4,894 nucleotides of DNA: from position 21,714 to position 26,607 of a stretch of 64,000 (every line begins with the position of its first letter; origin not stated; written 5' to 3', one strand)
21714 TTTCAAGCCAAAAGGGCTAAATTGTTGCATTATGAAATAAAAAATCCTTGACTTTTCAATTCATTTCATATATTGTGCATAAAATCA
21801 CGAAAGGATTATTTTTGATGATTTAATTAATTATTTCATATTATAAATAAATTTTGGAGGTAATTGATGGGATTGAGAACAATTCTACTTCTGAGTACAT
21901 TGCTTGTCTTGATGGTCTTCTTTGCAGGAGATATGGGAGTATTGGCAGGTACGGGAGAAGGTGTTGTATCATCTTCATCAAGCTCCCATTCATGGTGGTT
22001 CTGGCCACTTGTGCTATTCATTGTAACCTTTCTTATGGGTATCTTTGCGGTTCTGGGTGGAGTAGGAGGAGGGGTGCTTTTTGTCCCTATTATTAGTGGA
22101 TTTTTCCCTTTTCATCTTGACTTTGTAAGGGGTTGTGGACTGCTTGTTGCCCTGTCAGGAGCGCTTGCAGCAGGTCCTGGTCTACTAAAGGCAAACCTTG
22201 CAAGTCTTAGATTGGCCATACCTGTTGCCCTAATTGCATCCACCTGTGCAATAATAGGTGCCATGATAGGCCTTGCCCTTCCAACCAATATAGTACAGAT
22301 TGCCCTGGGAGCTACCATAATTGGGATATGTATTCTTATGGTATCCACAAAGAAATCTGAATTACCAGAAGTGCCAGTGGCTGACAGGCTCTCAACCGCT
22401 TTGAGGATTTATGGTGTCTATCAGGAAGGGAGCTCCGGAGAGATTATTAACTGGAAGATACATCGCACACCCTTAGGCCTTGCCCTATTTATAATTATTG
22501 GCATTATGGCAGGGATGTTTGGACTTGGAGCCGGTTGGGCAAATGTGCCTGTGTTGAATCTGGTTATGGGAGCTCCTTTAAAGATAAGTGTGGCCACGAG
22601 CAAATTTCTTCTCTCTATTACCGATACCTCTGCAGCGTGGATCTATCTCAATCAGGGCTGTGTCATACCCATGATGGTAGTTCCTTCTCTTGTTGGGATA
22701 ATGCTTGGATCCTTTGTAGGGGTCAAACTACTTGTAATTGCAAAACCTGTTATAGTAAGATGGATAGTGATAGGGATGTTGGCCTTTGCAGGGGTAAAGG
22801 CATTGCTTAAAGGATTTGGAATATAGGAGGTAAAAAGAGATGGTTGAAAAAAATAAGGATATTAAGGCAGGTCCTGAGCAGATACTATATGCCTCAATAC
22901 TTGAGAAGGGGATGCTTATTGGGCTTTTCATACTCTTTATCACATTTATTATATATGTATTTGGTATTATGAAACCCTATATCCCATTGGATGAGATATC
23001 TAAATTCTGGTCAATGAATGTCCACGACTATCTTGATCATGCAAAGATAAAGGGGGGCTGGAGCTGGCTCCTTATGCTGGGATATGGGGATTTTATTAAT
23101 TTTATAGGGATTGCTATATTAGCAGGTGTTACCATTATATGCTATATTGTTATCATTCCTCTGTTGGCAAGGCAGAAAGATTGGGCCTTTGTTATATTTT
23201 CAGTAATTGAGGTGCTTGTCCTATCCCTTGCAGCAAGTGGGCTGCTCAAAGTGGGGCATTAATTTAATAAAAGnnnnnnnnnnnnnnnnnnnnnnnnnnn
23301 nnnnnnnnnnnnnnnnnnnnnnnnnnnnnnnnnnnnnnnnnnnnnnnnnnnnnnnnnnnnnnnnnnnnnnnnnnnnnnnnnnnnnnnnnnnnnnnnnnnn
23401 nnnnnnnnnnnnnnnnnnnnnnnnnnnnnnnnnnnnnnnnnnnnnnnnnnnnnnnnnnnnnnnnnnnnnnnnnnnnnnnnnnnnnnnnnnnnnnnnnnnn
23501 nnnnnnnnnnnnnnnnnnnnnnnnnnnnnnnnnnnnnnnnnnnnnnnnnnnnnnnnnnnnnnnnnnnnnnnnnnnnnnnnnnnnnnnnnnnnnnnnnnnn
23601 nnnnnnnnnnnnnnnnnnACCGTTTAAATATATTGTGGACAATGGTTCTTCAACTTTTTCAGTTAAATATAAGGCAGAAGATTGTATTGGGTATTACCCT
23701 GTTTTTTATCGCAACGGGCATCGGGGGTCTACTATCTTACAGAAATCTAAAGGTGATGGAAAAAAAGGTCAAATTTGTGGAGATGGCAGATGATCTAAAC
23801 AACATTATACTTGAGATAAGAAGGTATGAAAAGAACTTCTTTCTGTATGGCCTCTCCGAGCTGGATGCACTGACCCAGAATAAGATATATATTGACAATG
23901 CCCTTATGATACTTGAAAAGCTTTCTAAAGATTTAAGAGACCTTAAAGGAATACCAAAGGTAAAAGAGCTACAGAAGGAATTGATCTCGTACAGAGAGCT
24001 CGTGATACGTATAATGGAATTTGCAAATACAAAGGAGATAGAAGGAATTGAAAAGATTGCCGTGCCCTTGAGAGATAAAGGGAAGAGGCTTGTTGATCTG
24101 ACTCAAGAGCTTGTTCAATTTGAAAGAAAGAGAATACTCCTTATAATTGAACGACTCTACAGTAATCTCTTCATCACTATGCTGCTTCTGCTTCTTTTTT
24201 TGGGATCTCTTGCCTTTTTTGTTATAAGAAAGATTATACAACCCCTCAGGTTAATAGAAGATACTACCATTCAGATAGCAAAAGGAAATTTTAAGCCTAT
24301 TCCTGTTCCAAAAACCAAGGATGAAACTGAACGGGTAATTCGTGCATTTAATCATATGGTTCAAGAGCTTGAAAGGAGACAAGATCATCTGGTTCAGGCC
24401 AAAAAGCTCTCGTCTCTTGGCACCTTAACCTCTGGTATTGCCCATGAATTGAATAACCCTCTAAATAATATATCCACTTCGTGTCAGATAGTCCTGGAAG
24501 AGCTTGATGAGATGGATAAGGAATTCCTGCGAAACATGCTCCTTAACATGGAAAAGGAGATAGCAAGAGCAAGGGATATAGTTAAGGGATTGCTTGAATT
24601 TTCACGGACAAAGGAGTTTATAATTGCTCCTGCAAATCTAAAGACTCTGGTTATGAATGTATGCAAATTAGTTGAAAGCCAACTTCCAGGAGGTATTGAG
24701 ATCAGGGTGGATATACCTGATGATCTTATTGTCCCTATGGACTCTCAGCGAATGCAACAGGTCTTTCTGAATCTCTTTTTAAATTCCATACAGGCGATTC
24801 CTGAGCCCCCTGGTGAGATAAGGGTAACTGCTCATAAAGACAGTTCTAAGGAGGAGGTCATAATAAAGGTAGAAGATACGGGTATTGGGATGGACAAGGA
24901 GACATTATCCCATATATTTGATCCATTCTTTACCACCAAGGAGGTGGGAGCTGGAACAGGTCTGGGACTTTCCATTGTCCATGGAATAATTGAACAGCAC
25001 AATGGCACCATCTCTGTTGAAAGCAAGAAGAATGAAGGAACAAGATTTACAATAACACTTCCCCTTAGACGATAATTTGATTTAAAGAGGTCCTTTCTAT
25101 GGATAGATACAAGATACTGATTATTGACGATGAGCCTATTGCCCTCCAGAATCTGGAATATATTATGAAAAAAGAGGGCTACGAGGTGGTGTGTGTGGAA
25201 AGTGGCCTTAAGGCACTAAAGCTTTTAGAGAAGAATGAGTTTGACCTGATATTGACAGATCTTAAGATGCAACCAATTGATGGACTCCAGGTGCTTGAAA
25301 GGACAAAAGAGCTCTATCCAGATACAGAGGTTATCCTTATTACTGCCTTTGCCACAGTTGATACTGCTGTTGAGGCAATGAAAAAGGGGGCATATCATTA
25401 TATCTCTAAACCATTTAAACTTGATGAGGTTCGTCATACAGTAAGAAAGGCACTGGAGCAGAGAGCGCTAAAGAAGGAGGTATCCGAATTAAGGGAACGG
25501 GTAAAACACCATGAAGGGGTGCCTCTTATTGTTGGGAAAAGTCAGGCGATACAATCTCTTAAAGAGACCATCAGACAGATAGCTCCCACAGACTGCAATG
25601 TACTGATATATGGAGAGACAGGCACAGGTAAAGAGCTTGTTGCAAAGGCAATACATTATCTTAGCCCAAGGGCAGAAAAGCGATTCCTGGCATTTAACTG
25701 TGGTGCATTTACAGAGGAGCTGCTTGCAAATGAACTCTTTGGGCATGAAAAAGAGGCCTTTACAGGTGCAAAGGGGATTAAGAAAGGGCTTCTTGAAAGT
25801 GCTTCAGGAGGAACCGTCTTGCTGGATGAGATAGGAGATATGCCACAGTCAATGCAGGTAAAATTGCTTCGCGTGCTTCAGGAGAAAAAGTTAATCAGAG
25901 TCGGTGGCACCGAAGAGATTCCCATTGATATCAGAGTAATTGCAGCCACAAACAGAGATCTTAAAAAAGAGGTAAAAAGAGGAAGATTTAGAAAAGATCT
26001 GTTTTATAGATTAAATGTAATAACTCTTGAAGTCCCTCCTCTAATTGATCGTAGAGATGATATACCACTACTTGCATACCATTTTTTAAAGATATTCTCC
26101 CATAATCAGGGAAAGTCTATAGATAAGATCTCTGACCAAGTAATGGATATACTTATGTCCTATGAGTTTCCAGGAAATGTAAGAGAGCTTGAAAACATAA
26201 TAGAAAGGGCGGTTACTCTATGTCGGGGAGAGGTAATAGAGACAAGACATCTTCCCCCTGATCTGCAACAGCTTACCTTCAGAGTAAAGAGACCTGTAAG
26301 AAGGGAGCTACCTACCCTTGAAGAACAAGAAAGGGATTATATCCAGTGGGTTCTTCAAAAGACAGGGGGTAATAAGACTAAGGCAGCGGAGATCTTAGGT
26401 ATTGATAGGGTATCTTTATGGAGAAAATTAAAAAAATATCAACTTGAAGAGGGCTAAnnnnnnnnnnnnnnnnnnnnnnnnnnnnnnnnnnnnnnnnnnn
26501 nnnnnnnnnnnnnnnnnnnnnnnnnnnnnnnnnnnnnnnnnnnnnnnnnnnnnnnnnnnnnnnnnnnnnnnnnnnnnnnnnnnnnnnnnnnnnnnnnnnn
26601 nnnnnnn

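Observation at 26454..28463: Lon protease with a receiver domain inserted before the AAA+ module and no LON N-domain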

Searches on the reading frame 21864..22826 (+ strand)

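Call 13: search_protein_families(library=pfam, proteins=[window:21864-22826:+], max_evalue=0.01)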
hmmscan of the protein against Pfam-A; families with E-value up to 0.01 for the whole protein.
window:21864-22826:+ (320 aa): 1 family
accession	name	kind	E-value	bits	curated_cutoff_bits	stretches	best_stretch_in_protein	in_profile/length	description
PF01925.25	TauE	-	7e-32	111.4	32.6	1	51-312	1-236/237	Sulfite exporter TauE/SafE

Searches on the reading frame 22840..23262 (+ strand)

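Call 13: search_protein_families(library=pfam, proteins=[window:22840-23262:+], max_evalue=0.01)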
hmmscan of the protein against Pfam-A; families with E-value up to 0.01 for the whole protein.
window:22840-23262:+ (140 aa): 1 family
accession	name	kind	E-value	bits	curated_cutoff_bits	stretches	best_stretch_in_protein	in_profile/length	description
PF07843.16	DUF1634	-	0.009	16.6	27.5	0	19-131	3-100/102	Protein of unknown function (DUF1634)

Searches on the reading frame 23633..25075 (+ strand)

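Call 3: search_protein_families(library=pfam, proteins=[window:23633-25075:+], max_evalue=0.01)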
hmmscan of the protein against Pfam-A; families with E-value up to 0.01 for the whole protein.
window:23633-25075:+ (480 aa): 5 families
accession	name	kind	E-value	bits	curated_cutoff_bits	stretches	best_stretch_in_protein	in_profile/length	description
PF02518.31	HATPase_c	-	1.7e-30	106.2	26.4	1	370-479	2-110/111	Histidine kinase-, DNA gyrase B-, and HSP90-like ATPase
PF00672.30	HAMP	-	4.7e-12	46.5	25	1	196-247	1-52/53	HAMP domain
PF00512.31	HisKA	-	1.7e-11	44.4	26.9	1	262-326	2-63/66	His Kinase A (phospho-acceptor) domain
PF14501.12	HATPase_c_5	-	3.5e-06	27.3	22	1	374-468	6-94/102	GHKL domain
PF22431.2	COG2p_C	-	0.00051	21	27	0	230-305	35-110/139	COG2p C-terminal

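Call 38: search_protein_families(library=ncbifam, proteins=[window:23633-25075:+], max_evalue=0.1)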
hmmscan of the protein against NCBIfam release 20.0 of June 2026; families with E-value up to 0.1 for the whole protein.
window:23633-25075:+ (480 aa): 96 families (the best 25 are shown)
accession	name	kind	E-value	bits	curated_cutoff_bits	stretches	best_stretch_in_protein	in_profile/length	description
NF008468.0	PRK11360.1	equivalog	5.5e-64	216.6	646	1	245-479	379-609/616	two-component system sensor histidine kinase AtoS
NF010411.0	PRK13837.1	equivalog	8.2e-57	192.8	647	1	241-479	429-676/828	two-component system VirA-like sensor kinase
NF007688.0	PRK10364.1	equivalog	9.8e-54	182.8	479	1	249-478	227-451/460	two-component system sensor histidine kinase ZraS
NF047497.1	HK_LIC_12097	equivalog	1e-51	175.8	500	1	223-478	113-366/367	LIC_12097 family sensor histidine kinase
NF052573.1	HisKinEspAMyxo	equivalog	1.8e-47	161.9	1400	1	243-476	365-609/755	serine histidine kinase EspA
NF040691.1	MtrAB_MtrB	equivalog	7.6e-44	150.6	450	1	174-479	185-493/507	MtrAB system histidine kinase MtrB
NF052574.1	HisKinEspCMyxo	equivalog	4.2e-43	147.6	1200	1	244-477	399-636/785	serine histidine kinase EspC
NF046020.1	HisKinCckABruc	equivalog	1.5e-42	145.5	1000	1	242-477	458-706/868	cell cycle histidine kinase CckA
NF038348.1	T2SS_HK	subfamily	1.8e-42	145.6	450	2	310-479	408-574/574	histidine kinase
NF010076.0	PRK13557.1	subfamily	1.5e-40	139.1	631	1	250-478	151-394/540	histidine kinase famiy protein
NF046044.1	PnpS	equivalog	8.9e-40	136.9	400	1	269-477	177-390/390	two-component system histidine kinase PnpS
NF033092.0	HK_WalK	equivalog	3.6e-37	128.2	725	2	267-478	377-594/594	cell wall metabolism sensor histidine kinase WalK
NF046026.1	HisKinCckACaul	equivalog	1.2e-35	122.8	1000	1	243-478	283-532/678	cell cycle histidine kinase CckA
NF041210.1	his_kin_PieS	equivalog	1.4e-35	123.2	850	1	172-478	162-470/474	two component system sensor histidine kinase PieS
NF047466.1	hybrid_RR_LvrB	exception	1.4e-34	119.9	500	1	250-478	140-376/377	hybrid histidine kinase/response regulator LvrB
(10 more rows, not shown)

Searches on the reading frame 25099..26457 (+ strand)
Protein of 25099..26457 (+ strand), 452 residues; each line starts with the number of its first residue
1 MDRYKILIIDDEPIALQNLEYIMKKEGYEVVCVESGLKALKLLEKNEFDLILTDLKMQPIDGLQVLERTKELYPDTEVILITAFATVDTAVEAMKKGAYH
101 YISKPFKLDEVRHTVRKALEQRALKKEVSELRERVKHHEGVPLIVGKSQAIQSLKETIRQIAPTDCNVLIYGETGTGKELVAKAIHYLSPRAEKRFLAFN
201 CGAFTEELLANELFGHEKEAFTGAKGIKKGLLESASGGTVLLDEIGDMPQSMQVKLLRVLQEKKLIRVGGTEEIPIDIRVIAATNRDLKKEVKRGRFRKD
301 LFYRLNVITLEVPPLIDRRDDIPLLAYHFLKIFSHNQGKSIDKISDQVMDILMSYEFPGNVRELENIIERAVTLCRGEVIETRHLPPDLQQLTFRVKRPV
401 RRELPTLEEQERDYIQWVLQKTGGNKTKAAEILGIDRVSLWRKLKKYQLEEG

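Call 3: search_protein_families(library=pfam, proteins=[window:25099-26457:+], max_evalue=0.01)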
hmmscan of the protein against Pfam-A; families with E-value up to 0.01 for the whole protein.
window:25099-26457:+ (452 aa): 13 families
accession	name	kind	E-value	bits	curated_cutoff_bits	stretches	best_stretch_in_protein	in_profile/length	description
PF00158.32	Sigma54_activat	-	1e-69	234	20.2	1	144-310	1-167/168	Sigma-54 interaction domain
PF00072.30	Response_reg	-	5.5e-30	104.2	30.2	1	6-115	1-110/111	Response regulator receiver domain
PF25601.1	AAA_lid_14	-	1.3e-28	99.1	27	1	317-391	2-76/87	AAA+ ATPase lid domain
PF14532.12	Sigma54_activ_2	-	5.4e-24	85.4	25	1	145-315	1-138/138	Sigma-54 interaction domain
PF02954.25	HTH_8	-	7.6e-17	61.2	22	1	406-447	1-42/42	Bacterial regulatory protein, Fis family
PF07728.20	AAA_5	-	2.1e-08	34.7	22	1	167-287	1-124/139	AAA domain (dynein-related subfamily)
PF00493.29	MCM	-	1e-05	25.2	23.3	1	162-286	54-173/224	MCM P-loop domain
PF07724.20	AAA_2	-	1.7e-05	25.4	27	1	167-294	5-133/166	AAA domain (Cdc48 subfamily)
PF00004.35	AAA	-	2.8e-05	25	21.2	1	168-302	1-128/131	ATPase family associated with various cellular activities (AAA)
PF01078.27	Mg_chelatase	-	6.3e-05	22.9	20.3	0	161-194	18-51/207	Magnesium chelatase, subunit ChlI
PF13191.12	AAA_16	-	0.00022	22.2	32.6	1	145-220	3-85/167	AAA ATPase domain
PF07726.17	AAA_3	-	0.003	17.9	27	1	168-285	2-111/131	ATPase family associated with various cellular activities (AAA)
PF20030.5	bpMoxR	-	0.0038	16.8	27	1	164-285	30-145/205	MoxR domain in the MoxR-vWA-beta-propeller ternary systems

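Call 38: search_protein_families(library=ncbifam, proteins=[window:25099-26457:+], max_evalue=0.1)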
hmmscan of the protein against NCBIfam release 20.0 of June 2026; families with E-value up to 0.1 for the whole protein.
window:25099-26457:+ (452 aa): 136 families (the best 25 are shown)
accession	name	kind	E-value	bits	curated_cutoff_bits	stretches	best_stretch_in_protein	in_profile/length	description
NF008469.0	PRK11361.1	equivalog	1.6e-141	472.2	714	1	4-450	5-457/461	acetoacetate metabolism transcriptional regulator AtoC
NF007689.0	PRK10365.1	equivalog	4.4e-127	424.5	760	1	2-445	4-440/441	sigma-54-dependent response regulator transcription factor ZraR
TIGR01818.1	ntrC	equivalog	1.8e-125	419.4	558.6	1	6-446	1-462/463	nitrogen regulation protein NR(I)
NF051870.1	NAssimRespRegNtrX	equivalog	1.7e-120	403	600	1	5-446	3-449/452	nitrogen assimilation response regulator NtrX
TIGR02915.1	PEP_resp_reg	equivalog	7.8e-120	400.7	502.6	1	6-449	1-444/445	PEP-CTERM-box response regulator transcription factor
NF011695.0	PRK15115.1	equivalog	3.6e-114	382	763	1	5-450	8-439/445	two-component system response regulator GlrR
NF041552.1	TF_PrdR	equivalog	7.6e-108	361.3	795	1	124-448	247-577/577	sigma-54 dependent transcriptional regulator PrdR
NF041946.1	LuxO_transreg_Vib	equivalog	8.2e-107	357.8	800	1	26-393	19-384/463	quorum-sensing sigma-54 dependent transcriptional regulator LuxO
TIGR01817.1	nifA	equivalog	3.8e-105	352.6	528.85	1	116-385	172-438/534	nif-specific transcriptional activator NifA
NF008176.1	PRK10923.1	equivalog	1.3e-103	347.1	620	2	1-393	1-389/469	nitrogen regulation protein NR(I)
NF038308.1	RNA_repair_RtcR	equivalog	5.3e-96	322.6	650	1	7-449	32-518/530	RNA repair transcriptional activator RtcR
NF050807.1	TransRegFlbDCaul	equivalog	3.2e-94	316.3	750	1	16-449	13-440/454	sigma-54-dependent transcriptional regulator FlbD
NF049963.1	RespRegFlgRCampy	domain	7.5e-94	315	750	1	8-449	5-429/429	fla regulon two-component system response regulator FlgR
NF003451.0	PRK05022.1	equivalog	2.2e-93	313.7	476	1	116-450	160-511/512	nitric oxide reductase transcriptional regulator NorR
NF011953.0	PRK15424.1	equivalog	9.5e-93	311.6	703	1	82-448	161-535/538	propionate catabolism operon regulatory protein PrpR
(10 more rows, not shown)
